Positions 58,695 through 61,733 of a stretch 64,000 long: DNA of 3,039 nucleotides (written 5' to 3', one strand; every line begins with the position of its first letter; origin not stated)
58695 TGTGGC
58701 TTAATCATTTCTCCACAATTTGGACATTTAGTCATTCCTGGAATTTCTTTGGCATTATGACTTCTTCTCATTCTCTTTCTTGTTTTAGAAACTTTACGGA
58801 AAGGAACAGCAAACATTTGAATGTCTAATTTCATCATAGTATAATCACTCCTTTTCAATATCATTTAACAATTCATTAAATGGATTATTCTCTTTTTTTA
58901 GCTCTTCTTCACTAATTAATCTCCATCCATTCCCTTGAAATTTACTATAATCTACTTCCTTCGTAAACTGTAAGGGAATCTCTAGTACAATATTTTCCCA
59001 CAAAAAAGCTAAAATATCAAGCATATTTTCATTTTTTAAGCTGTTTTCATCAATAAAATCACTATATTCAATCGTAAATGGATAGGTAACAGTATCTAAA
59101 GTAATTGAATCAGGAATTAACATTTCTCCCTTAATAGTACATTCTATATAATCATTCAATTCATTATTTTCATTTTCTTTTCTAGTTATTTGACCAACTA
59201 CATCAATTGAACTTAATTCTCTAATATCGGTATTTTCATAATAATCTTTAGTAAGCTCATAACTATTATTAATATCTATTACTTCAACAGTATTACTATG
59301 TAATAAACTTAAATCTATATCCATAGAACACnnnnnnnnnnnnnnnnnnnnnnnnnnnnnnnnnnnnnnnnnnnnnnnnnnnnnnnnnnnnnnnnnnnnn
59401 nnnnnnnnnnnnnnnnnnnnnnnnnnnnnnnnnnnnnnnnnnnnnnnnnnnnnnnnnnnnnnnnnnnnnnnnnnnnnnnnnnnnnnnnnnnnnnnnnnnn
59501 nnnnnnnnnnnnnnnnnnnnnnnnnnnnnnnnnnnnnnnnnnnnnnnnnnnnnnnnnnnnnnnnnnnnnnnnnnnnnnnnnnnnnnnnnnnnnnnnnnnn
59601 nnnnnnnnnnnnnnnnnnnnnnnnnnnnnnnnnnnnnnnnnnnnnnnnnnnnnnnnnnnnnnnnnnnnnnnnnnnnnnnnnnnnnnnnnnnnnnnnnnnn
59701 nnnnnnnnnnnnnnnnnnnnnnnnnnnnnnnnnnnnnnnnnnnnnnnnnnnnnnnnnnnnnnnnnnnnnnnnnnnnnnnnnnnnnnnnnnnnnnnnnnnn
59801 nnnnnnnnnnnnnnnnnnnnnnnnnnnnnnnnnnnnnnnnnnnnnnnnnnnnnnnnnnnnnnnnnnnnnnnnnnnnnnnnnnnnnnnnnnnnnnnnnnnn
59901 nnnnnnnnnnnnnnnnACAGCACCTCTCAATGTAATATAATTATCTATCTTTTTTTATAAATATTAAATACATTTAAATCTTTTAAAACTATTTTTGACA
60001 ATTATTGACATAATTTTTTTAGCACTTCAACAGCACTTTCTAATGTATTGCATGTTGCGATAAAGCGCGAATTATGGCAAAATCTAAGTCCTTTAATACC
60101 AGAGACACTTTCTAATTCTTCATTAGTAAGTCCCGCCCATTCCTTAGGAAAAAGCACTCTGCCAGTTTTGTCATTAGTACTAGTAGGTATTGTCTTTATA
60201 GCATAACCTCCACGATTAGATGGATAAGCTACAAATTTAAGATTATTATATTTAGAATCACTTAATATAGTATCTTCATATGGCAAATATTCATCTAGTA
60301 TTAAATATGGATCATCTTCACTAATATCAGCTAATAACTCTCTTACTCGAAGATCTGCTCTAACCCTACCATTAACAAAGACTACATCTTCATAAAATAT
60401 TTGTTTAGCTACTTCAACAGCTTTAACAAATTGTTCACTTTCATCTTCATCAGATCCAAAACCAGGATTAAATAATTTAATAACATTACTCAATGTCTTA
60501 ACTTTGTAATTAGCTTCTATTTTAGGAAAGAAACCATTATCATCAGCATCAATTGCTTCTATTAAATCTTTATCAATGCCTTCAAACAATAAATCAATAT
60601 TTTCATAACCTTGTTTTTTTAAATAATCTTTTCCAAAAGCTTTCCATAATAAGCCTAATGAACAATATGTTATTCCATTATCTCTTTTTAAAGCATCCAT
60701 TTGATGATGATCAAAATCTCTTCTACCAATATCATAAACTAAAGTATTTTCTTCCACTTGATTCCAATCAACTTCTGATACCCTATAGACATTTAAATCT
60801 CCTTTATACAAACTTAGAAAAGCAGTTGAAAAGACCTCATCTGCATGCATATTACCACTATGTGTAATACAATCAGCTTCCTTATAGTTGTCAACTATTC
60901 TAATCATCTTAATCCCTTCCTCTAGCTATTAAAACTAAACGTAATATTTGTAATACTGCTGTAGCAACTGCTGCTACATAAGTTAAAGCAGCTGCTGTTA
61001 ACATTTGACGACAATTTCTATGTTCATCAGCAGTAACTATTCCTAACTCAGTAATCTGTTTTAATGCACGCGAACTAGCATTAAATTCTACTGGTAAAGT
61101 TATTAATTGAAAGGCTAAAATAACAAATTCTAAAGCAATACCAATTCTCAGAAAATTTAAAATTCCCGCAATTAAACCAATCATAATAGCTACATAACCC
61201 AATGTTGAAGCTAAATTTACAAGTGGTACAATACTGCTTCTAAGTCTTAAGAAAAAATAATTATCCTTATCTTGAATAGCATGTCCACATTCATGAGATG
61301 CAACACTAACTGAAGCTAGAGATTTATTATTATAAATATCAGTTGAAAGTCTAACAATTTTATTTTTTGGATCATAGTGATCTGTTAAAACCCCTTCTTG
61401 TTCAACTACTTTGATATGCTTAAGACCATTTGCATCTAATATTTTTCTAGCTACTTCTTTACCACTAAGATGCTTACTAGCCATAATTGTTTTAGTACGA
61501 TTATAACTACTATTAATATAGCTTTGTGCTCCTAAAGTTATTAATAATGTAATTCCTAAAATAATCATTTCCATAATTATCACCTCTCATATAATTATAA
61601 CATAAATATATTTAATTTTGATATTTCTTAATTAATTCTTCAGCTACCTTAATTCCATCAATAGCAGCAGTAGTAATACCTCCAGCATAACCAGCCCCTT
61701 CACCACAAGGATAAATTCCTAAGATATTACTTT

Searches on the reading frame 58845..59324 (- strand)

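Call 83: search_protein_families(library=pfam, proteins=[window:58845-59324:-], max_evalue=0.01)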
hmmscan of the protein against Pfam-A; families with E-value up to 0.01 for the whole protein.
window:58845-59324:- (159 aa): 1 family
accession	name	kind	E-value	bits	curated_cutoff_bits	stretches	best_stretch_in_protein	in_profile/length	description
PF02620.22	YceD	-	4.1e-07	30.5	33.2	1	93-152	50-115/119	Large ribosomal RNA subunit accumulation protein YceD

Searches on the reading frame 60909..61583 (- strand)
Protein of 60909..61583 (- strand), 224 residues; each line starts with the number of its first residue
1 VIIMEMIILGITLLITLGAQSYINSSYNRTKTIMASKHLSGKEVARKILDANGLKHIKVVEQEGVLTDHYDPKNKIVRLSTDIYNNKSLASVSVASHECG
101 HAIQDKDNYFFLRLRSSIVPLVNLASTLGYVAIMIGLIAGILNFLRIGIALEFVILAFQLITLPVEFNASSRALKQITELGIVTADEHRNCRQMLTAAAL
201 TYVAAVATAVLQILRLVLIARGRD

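Call 83: search_protein_families(library=pfam, proteins=[window:60909-61583:-], max_evalue=0.01)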
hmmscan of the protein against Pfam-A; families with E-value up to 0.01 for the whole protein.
window:60909-61583:- (224 aa): 2 families
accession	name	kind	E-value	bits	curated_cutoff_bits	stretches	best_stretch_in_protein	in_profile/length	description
PF04298.18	Zn_peptidase_2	-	1.2e-78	264.1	27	1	6-220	2-217/218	Putative neutral zinc metallopeptidase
PF01284.28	MARVEL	-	0.0084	16.6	32.8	1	121-210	38-131/135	Membrane-associating domain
